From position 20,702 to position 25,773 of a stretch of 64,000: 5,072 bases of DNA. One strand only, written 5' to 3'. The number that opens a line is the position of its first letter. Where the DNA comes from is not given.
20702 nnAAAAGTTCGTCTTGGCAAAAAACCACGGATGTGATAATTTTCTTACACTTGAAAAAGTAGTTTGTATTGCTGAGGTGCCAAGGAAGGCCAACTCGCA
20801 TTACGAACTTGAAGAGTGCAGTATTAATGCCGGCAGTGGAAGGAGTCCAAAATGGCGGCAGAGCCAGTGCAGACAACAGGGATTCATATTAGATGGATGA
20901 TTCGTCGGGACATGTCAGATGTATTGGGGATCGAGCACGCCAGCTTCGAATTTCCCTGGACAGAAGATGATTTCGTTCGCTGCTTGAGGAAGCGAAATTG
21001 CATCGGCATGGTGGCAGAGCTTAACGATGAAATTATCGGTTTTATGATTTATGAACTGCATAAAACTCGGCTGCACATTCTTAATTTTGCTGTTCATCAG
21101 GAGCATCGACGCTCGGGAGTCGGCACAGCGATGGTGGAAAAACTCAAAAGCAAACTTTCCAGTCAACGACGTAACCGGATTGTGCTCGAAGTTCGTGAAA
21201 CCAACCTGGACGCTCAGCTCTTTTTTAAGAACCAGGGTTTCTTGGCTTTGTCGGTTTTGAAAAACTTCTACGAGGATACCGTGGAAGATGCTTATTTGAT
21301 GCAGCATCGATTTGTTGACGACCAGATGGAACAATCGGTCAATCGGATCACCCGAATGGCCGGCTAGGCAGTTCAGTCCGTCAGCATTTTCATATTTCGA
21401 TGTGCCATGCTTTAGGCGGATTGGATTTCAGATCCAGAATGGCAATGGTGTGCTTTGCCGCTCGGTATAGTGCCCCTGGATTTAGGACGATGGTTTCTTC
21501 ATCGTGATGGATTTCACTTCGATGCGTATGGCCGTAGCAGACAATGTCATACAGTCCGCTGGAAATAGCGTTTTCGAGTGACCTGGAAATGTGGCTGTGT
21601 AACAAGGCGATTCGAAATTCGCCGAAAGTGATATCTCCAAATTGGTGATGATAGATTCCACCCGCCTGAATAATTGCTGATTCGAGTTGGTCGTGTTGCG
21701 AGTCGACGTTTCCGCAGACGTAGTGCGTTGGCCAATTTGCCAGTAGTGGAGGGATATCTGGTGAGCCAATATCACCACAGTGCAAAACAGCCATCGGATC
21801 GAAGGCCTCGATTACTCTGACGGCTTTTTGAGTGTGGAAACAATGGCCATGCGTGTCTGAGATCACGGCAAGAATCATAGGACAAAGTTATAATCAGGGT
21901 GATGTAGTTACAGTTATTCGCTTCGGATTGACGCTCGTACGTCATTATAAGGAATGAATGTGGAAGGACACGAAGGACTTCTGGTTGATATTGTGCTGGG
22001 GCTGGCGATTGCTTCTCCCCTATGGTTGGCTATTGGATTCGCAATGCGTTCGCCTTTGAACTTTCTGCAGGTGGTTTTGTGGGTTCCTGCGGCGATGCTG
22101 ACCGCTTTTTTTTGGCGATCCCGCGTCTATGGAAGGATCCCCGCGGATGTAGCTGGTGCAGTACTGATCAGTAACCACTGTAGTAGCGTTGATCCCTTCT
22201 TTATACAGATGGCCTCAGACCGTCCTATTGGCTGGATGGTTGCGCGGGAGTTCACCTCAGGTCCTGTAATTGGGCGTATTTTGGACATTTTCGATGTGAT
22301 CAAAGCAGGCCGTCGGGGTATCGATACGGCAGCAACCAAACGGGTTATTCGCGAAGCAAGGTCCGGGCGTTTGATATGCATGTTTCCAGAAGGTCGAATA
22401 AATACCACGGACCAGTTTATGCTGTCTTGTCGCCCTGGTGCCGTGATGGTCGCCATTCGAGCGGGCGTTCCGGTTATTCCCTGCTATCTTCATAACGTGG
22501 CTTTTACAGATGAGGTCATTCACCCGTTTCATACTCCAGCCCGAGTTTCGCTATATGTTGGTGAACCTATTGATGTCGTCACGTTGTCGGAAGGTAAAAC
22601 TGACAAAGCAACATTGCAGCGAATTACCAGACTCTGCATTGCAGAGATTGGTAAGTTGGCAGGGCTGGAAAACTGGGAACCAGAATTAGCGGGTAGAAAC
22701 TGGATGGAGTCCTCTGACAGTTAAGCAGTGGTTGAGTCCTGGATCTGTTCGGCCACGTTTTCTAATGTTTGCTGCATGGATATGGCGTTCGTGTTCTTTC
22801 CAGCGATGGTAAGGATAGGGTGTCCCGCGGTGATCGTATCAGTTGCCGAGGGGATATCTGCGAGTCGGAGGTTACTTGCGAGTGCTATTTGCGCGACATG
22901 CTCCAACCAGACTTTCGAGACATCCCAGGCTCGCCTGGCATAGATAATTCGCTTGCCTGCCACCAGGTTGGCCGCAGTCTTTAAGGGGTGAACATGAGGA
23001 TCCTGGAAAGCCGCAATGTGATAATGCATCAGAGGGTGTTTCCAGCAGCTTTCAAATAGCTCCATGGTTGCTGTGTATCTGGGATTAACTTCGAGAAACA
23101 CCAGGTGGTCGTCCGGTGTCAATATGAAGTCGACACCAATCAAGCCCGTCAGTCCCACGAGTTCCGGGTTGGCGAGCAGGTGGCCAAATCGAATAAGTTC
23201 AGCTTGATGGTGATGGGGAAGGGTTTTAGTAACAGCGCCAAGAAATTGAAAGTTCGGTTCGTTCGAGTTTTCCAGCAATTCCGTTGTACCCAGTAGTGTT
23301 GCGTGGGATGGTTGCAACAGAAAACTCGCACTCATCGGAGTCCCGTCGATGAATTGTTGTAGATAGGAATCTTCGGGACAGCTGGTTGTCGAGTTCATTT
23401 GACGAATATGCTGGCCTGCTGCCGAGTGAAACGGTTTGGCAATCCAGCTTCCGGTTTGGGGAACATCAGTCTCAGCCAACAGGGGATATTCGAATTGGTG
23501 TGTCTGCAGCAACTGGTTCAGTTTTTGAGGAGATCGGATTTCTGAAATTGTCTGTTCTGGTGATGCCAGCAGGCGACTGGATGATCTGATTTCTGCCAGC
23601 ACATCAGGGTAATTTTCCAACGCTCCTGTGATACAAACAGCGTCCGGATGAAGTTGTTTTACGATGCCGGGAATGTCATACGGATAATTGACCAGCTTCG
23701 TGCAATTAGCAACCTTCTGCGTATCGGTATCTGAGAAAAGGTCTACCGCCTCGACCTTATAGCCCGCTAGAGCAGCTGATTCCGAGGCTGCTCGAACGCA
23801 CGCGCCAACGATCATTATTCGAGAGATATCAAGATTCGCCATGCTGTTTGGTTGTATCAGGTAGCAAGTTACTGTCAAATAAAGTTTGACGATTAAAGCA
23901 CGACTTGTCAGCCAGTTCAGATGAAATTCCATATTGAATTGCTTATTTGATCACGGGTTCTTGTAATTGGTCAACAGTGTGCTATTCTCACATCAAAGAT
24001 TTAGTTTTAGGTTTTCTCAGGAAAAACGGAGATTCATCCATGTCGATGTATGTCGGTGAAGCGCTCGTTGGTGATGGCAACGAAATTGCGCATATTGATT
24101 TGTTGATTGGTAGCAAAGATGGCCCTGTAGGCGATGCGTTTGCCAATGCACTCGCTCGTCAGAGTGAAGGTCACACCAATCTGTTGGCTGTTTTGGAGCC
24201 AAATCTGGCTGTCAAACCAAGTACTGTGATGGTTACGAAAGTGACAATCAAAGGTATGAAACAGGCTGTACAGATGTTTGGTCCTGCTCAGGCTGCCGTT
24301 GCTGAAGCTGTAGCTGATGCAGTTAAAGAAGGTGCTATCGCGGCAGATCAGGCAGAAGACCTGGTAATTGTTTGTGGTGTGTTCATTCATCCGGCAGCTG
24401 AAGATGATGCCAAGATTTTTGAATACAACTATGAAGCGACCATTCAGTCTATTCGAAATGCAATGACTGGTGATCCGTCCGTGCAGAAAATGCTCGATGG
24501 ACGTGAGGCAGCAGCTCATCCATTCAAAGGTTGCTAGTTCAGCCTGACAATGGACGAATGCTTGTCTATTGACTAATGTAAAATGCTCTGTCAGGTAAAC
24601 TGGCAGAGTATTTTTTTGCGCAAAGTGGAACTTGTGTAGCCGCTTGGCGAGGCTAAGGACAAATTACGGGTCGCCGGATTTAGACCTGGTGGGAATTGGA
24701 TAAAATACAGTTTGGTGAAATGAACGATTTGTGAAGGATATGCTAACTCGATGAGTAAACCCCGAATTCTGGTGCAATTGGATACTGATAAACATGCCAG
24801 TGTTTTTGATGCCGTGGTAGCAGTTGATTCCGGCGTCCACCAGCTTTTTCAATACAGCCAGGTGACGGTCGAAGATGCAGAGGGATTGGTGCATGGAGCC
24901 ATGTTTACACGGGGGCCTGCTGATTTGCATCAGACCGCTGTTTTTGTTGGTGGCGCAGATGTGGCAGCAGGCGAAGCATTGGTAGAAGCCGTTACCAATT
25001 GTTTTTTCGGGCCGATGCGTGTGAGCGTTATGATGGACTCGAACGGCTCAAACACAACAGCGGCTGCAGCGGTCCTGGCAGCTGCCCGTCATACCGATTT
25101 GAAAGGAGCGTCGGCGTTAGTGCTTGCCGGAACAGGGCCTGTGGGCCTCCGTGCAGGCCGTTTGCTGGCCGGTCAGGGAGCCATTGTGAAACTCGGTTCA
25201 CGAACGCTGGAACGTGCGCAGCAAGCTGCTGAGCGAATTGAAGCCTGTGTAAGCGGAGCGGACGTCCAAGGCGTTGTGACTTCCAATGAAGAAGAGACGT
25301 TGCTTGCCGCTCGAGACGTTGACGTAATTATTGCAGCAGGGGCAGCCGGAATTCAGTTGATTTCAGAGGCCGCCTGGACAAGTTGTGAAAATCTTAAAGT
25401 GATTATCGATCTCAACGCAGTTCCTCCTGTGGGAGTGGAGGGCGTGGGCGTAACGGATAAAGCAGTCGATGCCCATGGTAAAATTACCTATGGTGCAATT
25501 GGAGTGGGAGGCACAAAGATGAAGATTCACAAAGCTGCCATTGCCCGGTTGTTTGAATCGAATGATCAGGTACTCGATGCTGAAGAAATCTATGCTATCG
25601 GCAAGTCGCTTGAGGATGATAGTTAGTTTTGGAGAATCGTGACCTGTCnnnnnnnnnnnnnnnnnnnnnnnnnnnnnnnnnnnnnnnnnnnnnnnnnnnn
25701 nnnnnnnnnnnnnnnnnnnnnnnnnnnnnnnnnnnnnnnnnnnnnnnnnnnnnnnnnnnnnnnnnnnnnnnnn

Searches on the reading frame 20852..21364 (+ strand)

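Call 9: search_protein_families(library=pfam, proteins=[window:20852-21364:+], max_evalue=0.01)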
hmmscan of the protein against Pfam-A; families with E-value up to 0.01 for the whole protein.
window:20852-21364:+ (171 aa): 8 families
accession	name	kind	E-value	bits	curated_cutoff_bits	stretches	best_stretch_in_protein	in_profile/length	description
PF00583.31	Acetyltransf_1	-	1.1e-16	61.6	20.7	1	27-130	7-116/116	Acetyltransferase (GNAT) family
PF13508.13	Acetyltransf_7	-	1.7e-12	47.9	27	1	53-130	6-82/84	Acetyltransferase (GNAT) domain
PF13673.13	Acetyltransf_10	-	1.5e-11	44.8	23.6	1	45-134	26-111/128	Acetyltransferase (GNAT) domain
PF08445.16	FR47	-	8.9e-06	26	22.1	1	75-132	23-79/86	FR47-like protein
PF13420.13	Acetyltransf_4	-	6.8e-05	23.4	24.3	1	51-142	51-146/155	Acetyltransferase (GNAT) domain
PF14542.12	Acetyltransf_CG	-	0.00074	20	30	1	58-104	8-55/80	GCN5-related N-acetyl-transferase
PF13302.13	Acetyltransf_3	-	0.0076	17.4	25.4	0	43-130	39-137/138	Acetyltransferase (GNAT) domain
PF13480.13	Acetyltransf_6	-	0.0096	16.5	22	0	41-95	63-117/143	Acetyltransferase (GNAT) domain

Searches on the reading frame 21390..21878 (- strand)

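Call 9: search_protein_families(library=pfam, proteins=[window:21390-21878:-], max_evalue=0.01)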
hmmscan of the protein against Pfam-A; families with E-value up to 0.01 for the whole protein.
window:21390-21878:- (162 aa): 2 families
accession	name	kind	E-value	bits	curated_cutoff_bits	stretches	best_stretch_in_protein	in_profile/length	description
PF12850.12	Metallophos_2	-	4.8e-29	101.8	27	1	1-152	1-153/154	Calcineurin-like phosphoesterase superfamily domain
PF00149.33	Metallophos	-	2.1e-05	25.5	21.5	1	3-59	3-71/191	Calcineurin-like phosphoesterase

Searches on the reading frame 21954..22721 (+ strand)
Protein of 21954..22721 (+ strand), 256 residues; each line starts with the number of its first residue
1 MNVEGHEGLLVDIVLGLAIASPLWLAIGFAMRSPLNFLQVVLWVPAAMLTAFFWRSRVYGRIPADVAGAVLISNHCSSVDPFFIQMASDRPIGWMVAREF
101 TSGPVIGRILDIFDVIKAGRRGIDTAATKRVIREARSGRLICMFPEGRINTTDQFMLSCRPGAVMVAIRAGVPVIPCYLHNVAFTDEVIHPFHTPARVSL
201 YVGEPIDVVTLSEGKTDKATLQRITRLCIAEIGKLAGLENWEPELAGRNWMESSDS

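Call 9: search_protein_families(library=pfam, proteins=[window:21954-22721:+], max_evalue=0.01)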
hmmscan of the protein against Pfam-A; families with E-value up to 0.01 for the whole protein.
window:21954-22721:+ (256 aa): 1 family
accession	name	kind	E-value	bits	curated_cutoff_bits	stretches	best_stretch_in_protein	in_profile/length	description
PF01553.26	Acyltransferase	-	5.2e-19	68.8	23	1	67-179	14-131/132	Acyltransferase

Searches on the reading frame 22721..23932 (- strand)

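Call 9: search_protein_families(library=pfam, proteins=[window:22721-23932:-], max_evalue=0.01)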
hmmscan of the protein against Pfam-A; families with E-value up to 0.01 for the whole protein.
window:22721-23932:- (403 aa): 1 family
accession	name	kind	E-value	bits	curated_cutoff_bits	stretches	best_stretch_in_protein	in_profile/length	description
PF02655.19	ATP-grasp_3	-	5.9e-20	72.4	23.2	1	138-289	7-160/160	ATP-grasp domain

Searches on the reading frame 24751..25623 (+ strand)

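Call 9: search_protein_families(library=pfam, proteins=[window:24751-25623:+], max_evalue=0.01)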
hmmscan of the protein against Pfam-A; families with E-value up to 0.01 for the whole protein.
window:24751-25623:+ (291 aa): 2 families
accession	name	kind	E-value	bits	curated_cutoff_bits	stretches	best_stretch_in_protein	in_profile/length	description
PF09176.16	Mpt_N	-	1.7e-31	108.6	27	1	18-98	1-81/81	Methylene-tetrahydromethanopterin dehydrogenase, N-terminal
PF01488.26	Shikimate_DH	-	0.0019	18.7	24.3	1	109-225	2-114/138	Shikimate / quinate 5-dehydrogenase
